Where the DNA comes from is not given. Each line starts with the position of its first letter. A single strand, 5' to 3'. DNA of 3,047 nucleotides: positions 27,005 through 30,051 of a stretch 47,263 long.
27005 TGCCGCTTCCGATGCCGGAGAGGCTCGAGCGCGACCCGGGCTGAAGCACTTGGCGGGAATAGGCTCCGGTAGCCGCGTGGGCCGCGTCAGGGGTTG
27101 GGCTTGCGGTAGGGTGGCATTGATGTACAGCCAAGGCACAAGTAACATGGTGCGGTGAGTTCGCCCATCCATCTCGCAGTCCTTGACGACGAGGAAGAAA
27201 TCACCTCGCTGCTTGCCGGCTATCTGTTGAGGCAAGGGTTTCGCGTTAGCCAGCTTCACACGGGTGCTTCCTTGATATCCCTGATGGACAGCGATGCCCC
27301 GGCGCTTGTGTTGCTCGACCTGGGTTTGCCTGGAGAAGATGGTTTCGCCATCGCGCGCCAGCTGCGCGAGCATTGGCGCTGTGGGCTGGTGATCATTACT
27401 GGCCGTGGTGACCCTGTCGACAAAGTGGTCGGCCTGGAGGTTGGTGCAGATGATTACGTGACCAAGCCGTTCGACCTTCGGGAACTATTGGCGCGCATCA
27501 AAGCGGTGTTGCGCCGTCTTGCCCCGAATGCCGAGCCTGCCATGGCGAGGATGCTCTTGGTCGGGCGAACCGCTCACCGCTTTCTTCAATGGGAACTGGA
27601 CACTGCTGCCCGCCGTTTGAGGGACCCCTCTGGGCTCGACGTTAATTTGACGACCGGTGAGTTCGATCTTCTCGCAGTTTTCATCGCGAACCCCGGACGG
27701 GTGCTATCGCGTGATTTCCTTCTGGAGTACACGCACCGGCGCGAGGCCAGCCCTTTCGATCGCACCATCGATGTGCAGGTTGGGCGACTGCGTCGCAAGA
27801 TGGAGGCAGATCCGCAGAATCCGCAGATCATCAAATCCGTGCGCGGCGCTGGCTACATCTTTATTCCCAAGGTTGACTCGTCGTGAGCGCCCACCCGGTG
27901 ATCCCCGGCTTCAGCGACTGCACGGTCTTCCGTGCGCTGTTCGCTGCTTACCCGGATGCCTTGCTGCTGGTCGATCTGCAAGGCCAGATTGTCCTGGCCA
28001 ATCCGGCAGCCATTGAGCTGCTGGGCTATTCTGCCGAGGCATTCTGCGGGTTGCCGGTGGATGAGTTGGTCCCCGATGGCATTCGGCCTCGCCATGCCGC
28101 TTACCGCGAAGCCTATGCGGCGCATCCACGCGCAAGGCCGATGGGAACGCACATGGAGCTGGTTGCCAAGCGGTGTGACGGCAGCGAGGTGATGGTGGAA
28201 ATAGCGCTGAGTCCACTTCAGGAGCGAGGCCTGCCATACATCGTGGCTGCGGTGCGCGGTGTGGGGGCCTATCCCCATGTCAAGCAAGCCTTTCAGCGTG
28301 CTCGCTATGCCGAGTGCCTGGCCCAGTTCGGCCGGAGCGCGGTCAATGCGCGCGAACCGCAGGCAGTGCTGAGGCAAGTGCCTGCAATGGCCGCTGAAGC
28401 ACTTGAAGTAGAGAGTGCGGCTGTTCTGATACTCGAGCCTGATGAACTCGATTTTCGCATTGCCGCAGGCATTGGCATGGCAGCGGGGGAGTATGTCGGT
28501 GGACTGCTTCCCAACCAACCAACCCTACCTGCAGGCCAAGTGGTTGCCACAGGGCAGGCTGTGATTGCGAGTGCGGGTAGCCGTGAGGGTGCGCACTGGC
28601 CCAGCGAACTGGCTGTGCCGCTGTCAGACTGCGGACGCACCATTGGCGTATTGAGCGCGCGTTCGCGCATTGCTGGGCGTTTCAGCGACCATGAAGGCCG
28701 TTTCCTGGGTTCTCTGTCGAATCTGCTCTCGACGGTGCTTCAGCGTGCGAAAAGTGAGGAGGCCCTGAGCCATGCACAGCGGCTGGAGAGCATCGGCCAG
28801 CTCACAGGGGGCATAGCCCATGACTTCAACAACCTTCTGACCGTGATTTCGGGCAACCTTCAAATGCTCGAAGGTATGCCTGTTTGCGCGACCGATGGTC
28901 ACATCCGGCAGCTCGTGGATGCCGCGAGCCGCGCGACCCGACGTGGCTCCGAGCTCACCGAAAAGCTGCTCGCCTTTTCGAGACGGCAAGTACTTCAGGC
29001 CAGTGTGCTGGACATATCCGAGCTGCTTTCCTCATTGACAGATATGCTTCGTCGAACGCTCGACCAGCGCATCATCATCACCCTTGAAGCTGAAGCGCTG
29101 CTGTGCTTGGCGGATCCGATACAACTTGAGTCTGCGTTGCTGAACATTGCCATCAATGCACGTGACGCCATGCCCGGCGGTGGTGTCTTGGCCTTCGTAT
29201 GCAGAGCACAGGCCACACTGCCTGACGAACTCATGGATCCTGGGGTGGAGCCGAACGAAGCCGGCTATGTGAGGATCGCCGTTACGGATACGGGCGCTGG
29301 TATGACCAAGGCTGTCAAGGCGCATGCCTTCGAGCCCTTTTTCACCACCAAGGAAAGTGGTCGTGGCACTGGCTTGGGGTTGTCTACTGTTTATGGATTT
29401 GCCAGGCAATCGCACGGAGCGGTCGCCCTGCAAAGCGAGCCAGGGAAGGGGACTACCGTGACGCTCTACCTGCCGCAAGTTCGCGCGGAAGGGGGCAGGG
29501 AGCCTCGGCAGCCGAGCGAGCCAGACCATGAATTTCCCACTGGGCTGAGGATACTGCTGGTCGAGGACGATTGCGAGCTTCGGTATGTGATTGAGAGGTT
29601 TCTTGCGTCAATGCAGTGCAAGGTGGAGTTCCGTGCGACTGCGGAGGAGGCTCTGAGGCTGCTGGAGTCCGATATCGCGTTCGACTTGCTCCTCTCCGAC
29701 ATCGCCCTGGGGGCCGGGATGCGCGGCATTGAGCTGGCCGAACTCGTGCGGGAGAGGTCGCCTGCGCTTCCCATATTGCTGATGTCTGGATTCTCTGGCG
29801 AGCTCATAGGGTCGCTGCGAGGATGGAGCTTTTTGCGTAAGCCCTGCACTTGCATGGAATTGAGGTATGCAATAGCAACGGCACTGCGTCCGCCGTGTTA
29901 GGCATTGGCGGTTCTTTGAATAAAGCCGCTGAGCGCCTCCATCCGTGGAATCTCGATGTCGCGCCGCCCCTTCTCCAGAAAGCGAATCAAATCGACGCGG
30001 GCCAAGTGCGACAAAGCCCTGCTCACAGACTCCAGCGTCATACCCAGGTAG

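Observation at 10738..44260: A 33.5-kb lower-GC island at tRNA-Lys carries a complete hypoxia/dormancy-type stress regulon (lxa-like, DosR-like) and no mobility genes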

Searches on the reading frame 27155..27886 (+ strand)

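Call 7: search_protein_families(library=pfam, proteins=[window:27155-27886:+])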
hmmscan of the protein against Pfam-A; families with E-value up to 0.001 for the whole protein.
window:27155-27886:+ (243 aa): 2 families
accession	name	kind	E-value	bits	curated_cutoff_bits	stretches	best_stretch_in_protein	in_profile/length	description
PF00486.34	Trans_reg_C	-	2.1e-23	82.6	26.2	1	162-236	3-77/77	Transcriptional regulatory protein, C terminal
PF00072.30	Response_reg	-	5.2e-22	78.6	30.2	1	9-116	3-111/111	Response regulator receiver domain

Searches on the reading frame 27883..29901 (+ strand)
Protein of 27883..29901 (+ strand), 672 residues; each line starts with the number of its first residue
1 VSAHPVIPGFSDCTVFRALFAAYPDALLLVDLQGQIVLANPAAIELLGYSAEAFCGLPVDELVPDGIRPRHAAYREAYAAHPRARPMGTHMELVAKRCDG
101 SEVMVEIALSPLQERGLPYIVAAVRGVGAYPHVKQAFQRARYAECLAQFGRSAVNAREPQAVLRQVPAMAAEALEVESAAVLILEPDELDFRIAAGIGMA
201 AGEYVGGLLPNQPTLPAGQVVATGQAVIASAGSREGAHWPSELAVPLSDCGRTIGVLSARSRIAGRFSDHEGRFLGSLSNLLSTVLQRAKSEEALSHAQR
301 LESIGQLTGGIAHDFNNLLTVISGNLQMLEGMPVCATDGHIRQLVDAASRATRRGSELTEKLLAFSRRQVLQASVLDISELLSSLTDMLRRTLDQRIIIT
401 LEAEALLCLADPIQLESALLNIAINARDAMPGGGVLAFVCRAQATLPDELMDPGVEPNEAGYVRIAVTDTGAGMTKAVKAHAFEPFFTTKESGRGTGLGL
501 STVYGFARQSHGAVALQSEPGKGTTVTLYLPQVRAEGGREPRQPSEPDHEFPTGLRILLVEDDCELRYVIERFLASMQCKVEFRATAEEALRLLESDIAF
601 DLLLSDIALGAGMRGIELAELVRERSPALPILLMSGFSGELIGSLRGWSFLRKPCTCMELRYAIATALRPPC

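Call 7: search_protein_families(library=pfam, proteins=[window:27883-29901:+])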
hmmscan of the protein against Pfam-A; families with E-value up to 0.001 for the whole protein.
window:27883-29901:+ (672 aa): 11 families
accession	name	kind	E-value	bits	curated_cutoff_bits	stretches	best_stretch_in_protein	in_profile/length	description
PF02518.31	HATPase_c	-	1.5e-18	67.7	26.4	1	411-532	2-109/111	Histidine kinase-, DNA gyrase B-, and HSP90-like ATPase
PF00072.30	Response_reg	-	2.9e-12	47.2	30.2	1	557-661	1-107/111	Response regulator receiver domain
PF00989.32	PAS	-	6e-11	42.8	22.6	1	16-116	3-100/113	PAS fold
PF00512.31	HisKA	-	1.1e-10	41.8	26.9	1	305-369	3-64/66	His Kinase A (phospho-acceptor) domain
PF13426.13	PAS_9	-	1.9e-10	41.4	27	1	24-119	1-93/103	PAS domain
PF08448.16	PAS_4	-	1.6e-09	38.4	23.1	1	22-116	3-93/110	PAS fold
PF01590.32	GAF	-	2.7e-09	38.1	22.4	1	159-285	2-132/133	GAF domain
PF13185.12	GAF_2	-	3.1e-09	37.6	28.6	1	157-287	2-136/136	GAF domain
PF13188.13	PAS_8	-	8e-09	35.5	21.8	1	16-67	3-51/65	PAS domain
PF13492.12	GAF_3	-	1.3e-07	32.5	27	1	162-288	5-129/129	GAF domain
PF24820.1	Diguanyl_cycl_sensor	-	1.6e-05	25.2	28.1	1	24-124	6-107/109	Diguanylate cyclase-like sensor domain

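Call 39: find_homologous_proteins(query=window:27883-29901:+, max_evalue=1e-30)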
Query window:27883-29901:+ (672 aa): 8000 proteins with E <= 1e-30 among 8000 candidates; the best 120 are listed.
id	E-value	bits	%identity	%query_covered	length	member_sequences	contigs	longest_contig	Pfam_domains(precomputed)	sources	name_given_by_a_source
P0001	0.0e+0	1475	100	100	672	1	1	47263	PF13426.14,PF13188.14,PF13185.13,PF01590.33,PF08448.17,PF02518.32,PF13492.13,PF00512.32,PF00989.32,PF00072.31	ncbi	-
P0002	1.7e-267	907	66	100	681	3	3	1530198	PF13426.14,PF13188.14,PF13185.13,PF01590.33,PF08448.17,PF02518.32,PF13492.13,PF00512.32,PF00989.32,PF00072.31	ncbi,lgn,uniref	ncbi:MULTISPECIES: PAS domain S-box protein [unclassified Variovorax]|uniref:PAS domain S-box protei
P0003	7.2e-266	902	66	100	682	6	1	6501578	PF13426.14,PF13188.14,PF13185.13,PF01590.33,PF08448.17,PF02518.32,PF13492.13,PF00512.32,PF00989.32,PF00072.31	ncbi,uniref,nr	ncbi:PAS domain S-box protein [Variovorax sp. RA8]|uniref:PAS domain S-box protein n=1 Tax=Variovora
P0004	9.6e-266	901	65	99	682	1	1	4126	PF13426.14,PF13188.14,PF13185.13,PF01590.33,PF08448.17,PF02518.32,PF13492.13,PF00512.32,PF00989.32,PF00072.31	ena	-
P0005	1.6e-265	901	65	99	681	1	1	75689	PF13426.14,PF13188.14,PF13185.13,PF01590.33,PF08448.17,PF02518.32,PF13492.13,PF00512.32,PF00989.32,PF00072.31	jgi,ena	-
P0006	4.4e-264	896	65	99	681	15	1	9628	PF13426.14,PF13188.14,PF13185.13,PF01590.33,PF08448.17,PF02518.32,PF13492.13,PF00512.32,PF00989.32,PF00072.31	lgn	-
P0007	7.6e-264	895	65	99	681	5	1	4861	PF13426.14,PF13188.14,PF13185.13,PF01590.33,PF08448.17,PF02518.32,PF13492.13,PF00512.32,PF00989.32,PF00072.31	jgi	jgi:PAS domain S-box-containing protein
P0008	1.5e-263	894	64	99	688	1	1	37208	PF13426.14,PF13188.14,PF13185.13,PF01590.33,PF08448.17,PF02518.32,PF13492.13,PF00512.32,PF00989.32,PF00072.31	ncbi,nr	ncbi:MAG: PAS domain S-box protein [Variovorax sp.]|nr:MAG: PAS domain S-box protein [Variovorax sp.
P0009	1.0e-262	891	65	99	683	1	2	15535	PF13426.14,PF13188.14,PF13185.13,PF01590.33,PF08448.17,PF02518.32,PF13492.13,PF00512.32,PF00989.32,PF00072.31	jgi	jgi:PAS domain S-box-containing protein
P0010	1.5e-262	891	65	99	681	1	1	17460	PF13426.14,PF13188.14,PF13185.13,PF01590.33,PF08448.17,PF02518.32,PF13492.13,PF00512.32,PF00989.32,PF00072.31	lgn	-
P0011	2.2e-262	890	65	100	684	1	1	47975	PF13426.14,PF13188.14,PF13185.13,PF01590.33,PF08448.17,PF02518.32,PF13492.13,PF00512.32,PF00989.32,PF00072.31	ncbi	-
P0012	2.0e-261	887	64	100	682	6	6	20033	PF13426.14,PF13188.14,PF13185.13,PF01590.33,PF08448.17,PF02518.32,PF13492.13,PF00512.32,PF00989.32,PF00072.31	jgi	jgi:PAS domain S-box-containing protein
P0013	2.2e-261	887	65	100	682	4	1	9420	PF13426.14,PF13188.14,PF13185.13,PF01590.33,PF08448.17,PF02518.32,PF13492.13,PF00512.32,PF00989.32,PF00072.31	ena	-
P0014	3.2e-261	887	64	99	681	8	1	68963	PF13426.14,PF13188.14,PF13185.13,PF01590.33,PF08448.17,PF02518.32,PF13492.13,PF00512.32,PF00989.32,PF00072.31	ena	-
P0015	8.2e-261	885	63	99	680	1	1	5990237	PF13426.14,PF13188.14,PF13185.13,PF01590.33,PF08448.17,PF02518.32,PF13492.13,PF00512.32,PF00989.32,PF00072.31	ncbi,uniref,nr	ncbi:Blue-light-activated protein [Variovorax sp. PBL-H6]|uniref:PAS domain S-box protein n=1 Tax=Va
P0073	9.2e-241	819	62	99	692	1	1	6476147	PF13426.14,PF13188.14,PF13185.13,PF01590.33,PF08448.17,PF02518.32,PF13492.13,PF00512.32,PF00989.32,PF00072.31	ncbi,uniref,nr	ncbi:PAS domain S-box protein [Caldimonas brevitalea]|uniref:histidine kinase n=1 Tax=Caldimonas bre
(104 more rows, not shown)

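Call 40: find_encoding_contigs(protein=P0003, flank=10000, max_places=2)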
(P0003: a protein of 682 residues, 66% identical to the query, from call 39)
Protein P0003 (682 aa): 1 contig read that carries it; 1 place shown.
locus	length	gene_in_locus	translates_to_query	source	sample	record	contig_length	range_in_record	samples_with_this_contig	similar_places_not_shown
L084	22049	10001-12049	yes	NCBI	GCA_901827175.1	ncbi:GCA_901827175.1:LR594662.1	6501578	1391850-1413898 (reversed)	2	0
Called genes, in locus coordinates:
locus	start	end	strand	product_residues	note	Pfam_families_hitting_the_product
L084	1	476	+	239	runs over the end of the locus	PF00106:adh_short, PF08659:KR, PF13561:adh_short_C2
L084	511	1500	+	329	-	PF08240:ADH_N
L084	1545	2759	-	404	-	PF25989:YknX_C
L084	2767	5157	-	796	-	PF02687:FtsX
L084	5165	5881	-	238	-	PF00005:ABC_tran, PF13304:AAA_21 (faint)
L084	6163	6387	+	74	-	PF19029:DUF883_C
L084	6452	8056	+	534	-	PF20142:Scaffold, PF01471:PG_binding_1, PF03734:YkuD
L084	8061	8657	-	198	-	PF05951:Peptidase_M15_2, PF08291:Peptidase_M15_3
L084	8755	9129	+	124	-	PF01258:zf-dskA_traR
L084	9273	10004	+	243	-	PF00072:Response_reg, PF00486:Trans_reg_C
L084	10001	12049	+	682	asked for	PF00989:PAS, PF08448:PAS_4, PF13188:PAS_8, PF13426:PAS_9, PF01590:GAF, PF13185:GAF_2, PF13492:GAF_3, PF00512:HisKA, +2 more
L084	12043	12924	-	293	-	PF00027:cNMP_binding, PF13545:HTH_Crp_2, PF00325:Crp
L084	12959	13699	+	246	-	PF02729:OTCace_N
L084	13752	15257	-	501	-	PF02885:Glycos_trans_3N, PF00591:Glycos_transf_3, PF07831:PYNP_C (weak)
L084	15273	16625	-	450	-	PF00753:Lactamase_B, PF23023:Anti-Pycsar_Apyc1 (weak), PF12706:Lactamase_B_2, PF10996:Beta-Casp, PF07521:RMMBL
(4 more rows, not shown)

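Call 41: find_encoding_contigs(protein=P0073, flank=10000, max_places=2)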
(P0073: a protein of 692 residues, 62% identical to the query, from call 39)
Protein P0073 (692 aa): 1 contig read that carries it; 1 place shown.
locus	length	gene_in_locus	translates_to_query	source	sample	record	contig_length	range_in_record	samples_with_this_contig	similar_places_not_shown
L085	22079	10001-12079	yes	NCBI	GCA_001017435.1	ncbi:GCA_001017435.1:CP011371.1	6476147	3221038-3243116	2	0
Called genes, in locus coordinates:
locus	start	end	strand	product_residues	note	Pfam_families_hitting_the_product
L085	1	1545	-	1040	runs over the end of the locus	PF05567:T4P_PilY1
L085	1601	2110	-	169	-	-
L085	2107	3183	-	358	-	PF07963:N_methyl (weak), PF16074:PilW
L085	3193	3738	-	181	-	PF07963:N_methyl (weak), PF22150:Tt1218-like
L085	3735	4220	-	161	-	PF07963:N_methyl (weak), PF12019:GspH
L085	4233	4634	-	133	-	PF07963:N_methyl, PF16732:ComP_DUS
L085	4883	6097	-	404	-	PF14321:DUF4382, PF13620:CarboxypepD_reg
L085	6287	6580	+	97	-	-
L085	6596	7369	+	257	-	-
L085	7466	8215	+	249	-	PF06912:DUF1275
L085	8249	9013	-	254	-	PF00027:cNMP_binding, PF13545:HTH_Crp_2, PF00325:Crp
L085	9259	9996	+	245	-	PF00072:Response_reg, PF00486:Trans_reg_C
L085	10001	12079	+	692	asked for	PF00989:PAS, PF13188:PAS_8, PF13426:PAS_9, PF01590:GAF, PF13185:GAF_2, PF13492:GAF_3, PF00512:HisKA, PF02518:HATPase_c, +2 more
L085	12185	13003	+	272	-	PF02729:OTCace_N, PF00185:OTCace (weak)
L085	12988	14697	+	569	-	PF20142:Scaffold, PF01471:PG_binding_1, PF03734:YkuD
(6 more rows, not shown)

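Call 44: search_dna_similar(query=window:27883-29901:+, collection=plasmids, mode=protein, max_rows=15, max_evalue=1e-50)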
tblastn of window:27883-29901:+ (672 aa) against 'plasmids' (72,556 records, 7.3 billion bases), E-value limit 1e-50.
Records with a match: 761; places in all: 1238; records where one place covers at least 80% of the query: 5.
Best place of each record, by identity: <60% 761.
By first word of the organism name: Rhizobium 329; Agrobacterium 55; Sinorhizobium 51; Azospirillum 44; Sphingobium 29; Caballeronia 20; Sphingomonas 19; Roseomonas 18; Burkholderia 17; Paraburkholderia 16; and 53 more.
By predicted mobility (MOB-suite, as given by PLSDB): non-mobilizable 443; conjugative 237; mobilizable 81.
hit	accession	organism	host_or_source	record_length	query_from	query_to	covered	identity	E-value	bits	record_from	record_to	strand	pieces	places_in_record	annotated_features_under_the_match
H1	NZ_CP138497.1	Variovorax boronicumulans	Legume root,PacBio whole genome assembly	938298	1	659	98%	59.9%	0e+0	648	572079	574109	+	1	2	PAS domain S-box protein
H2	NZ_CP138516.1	Variovorax paradoxus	Legume root,PacBio whole genome assembly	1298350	5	668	99%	59.1%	0e+0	642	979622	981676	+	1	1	none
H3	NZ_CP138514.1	Variovorax paradoxus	Legume root,PacBio whole genome assembly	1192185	5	656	97%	59.4%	0e+0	635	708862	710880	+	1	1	none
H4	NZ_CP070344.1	Variovorax sp. PDNC026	cell culture,Plastic debris in ...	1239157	9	664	98%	57.8%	0e+0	639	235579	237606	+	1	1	none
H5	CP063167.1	Variovorax paradoxus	-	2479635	6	668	99%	57.0%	0e+0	660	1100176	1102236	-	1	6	PAS domain S-box protein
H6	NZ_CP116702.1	Agrobacterium tumefaciens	Yarrow,cell culture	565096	215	660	66%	44.9%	1e-84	298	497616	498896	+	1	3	PAS domain-containing sensor histidine kinase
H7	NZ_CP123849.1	Agrobacterium tumefaciens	Rose,cell culture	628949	215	660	66%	44.9%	1e-84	298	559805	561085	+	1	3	PAS domain-containing sensor histidine kinase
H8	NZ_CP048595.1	Agrobacterium tumefaciens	walnut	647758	215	660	66%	44.9%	7e-84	296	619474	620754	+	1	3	PAS domain-containing sensor histidine kinase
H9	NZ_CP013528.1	Rhizobium phaseoli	Phaseolus vulgaris,Whole ...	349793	202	664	69%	40.9%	6e-78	279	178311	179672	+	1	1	PAS domain S-box protein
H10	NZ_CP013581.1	Rhizobium phaseoli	-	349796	202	664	69%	40.9%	6e-78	279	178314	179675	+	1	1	PAS domain S-box protein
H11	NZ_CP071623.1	Rhizobium bangladeshense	lentil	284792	202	668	69%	40.5%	1e-68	251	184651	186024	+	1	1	PAS domain S-box protein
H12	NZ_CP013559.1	Rhizobium phaseoli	Phaseolus vulgaris,Whole ...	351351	202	664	69%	40.7%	2e-77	277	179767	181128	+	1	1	PAS domain S-box protein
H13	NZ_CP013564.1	Rhizobium phaseoli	Phaseolus vulgaris,Whole ...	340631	202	664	69%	40.7%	1e-76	275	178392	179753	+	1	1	PAS domain S-box protein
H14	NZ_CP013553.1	Rhizobium phaseoli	Phaseolus vulgaris,Whole ...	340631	202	664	69%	40.7%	1e-76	275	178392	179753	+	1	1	PAS domain S-box protein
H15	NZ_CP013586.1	Rhizobium phaseoli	Phaseolus vulgaris,Whole ...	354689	202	664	69%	40.7%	1e-76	275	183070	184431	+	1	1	PAS domain S-box protein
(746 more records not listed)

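Call 66: find_encoding_contigs(protein=P0247, flank=10000, max_places=4)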
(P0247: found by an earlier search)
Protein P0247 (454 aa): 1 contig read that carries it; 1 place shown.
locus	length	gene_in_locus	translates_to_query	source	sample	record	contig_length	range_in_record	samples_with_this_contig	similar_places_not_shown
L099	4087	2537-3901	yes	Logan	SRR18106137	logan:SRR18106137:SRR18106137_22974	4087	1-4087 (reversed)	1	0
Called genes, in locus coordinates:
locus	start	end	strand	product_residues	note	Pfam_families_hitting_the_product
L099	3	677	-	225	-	?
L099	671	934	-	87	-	PF01527:HTH_Tnp_1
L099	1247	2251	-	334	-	PF08240:ADH_N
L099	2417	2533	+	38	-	-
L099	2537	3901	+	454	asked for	PF00989:PAS (faint), PF13188:PAS_8 (faint), PF12860:PAS_7 (weak), PF00990:GGDEF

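Call 67: find_encoding_contigs(protein=P0248, flank=10000, max_places=4)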
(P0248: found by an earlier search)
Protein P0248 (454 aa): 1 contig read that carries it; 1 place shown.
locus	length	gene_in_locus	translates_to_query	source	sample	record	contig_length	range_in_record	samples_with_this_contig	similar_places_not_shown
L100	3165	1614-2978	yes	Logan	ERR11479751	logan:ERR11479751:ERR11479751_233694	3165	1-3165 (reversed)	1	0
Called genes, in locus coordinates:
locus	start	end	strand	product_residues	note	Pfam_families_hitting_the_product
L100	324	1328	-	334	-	PF08240:ADH_N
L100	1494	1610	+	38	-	-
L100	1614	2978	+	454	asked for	PF00989:PAS (faint), PF13188:PAS_8 (faint), PF12860:PAS_7 (weak), PF00990:GGDEF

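Call 70: find_encoding_contigs(protein=P0244, flank=10000, max_places=4)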
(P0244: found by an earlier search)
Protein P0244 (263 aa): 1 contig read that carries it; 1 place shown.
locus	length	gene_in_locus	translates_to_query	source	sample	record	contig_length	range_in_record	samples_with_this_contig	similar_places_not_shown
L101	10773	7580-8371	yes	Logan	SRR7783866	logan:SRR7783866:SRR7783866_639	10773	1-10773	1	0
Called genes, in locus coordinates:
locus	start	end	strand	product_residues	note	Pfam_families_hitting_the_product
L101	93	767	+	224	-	PF02223:Thymidylate_kin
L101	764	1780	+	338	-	PF13177:DNA_pol3_delta2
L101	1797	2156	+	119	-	PF07238:PilZ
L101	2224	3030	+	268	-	PF01026:TatD_DNase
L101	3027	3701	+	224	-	PF12796:Ank_2, PF13606:Ank_3 (faint), PF12796:Ank_2, PF13637:Ank_4 (weak), PF12796:Ank_2, PF13857:Ank_5, PF00023:Ank (weak)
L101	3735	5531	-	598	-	PF00664:ABC_membrane, PF00005:ABC_tran, PF02463:SMC_N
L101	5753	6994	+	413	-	PF04052:TolB_N, PF26549:Tricorn_N, PF26550:Tricorn_2nd, PF26549:Tricorn_N, PF07676:PD40, PF26549:Tricorn_N, PF07676:PD40, PF07676:PD40, +6 more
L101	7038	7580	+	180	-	PF00691:OmpA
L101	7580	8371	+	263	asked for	PF07719:TPR_2 (faint), PF13428:TPR_14 (faint), PF13174:TPR_6 (faint), PF16331:TolA_bind_tri, PF13525:YfiO, PF13432:TPR_16, PF13424:TPR_12 (weak), PF14559:TPR_19, +2 more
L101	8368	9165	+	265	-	PF00899:ThiF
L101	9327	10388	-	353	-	PF00589:Phage_integrase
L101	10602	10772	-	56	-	?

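Call 73: find_encoding_contigs(protein=P0241, flank=10000, max_places=2)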
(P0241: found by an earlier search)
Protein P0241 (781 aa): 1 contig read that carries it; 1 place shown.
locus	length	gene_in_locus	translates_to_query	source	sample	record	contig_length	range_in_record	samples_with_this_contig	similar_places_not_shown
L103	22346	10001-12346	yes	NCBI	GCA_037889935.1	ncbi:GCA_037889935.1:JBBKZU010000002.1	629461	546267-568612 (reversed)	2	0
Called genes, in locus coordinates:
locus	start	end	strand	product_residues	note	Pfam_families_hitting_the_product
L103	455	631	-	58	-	PF12086:DUF3563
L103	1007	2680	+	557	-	PF00501:AMP-binding, PF13193:AMP-binding_C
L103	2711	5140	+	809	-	PF01326:PPDK_N, PF00391:PEP-utilizers, PF02896:PEP-utilizers_C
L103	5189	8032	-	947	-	PF00550:PP-binding, PF00501:AMP-binding, PF01553:Acyltransferase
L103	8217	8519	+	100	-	PF01339:CheB_methylest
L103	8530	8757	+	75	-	-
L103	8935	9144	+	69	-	-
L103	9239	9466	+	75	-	PF19029:DUF883_C (faint)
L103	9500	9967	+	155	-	PF10116:Host_attach, PF18856:baeRF_family12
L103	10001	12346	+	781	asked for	PF02190:LON_substr_bdg, PF00004:AAA, PF07728:AAA_5, PF22667:Lon_lid, PF05362:Lon_C, PF13541:ChlI (weak)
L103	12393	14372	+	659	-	PF01135:PCMT, PF13649:Methyltransf_25 (weak), PF05139:Erythro_esteras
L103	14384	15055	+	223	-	PF01738:DLH (weak), PF12146:Hydrolase_4 (weak), PF20408:Abhydrolase_11 (weak)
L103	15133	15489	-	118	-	-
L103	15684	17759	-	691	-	PF00111:Fer2, PF13510:Fer2_4, PF10588:NADH-G_4Fe-4S_3, PF12838:Fer4_7 (weak), PF02906:Fe_hyd_lg_C, PF02256:Fe_hyd_SSU, PF12680:SnoaL_2 (weak), PF13577:SnoaL_4 (weak), +3 more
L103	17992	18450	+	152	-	PF00582:Usp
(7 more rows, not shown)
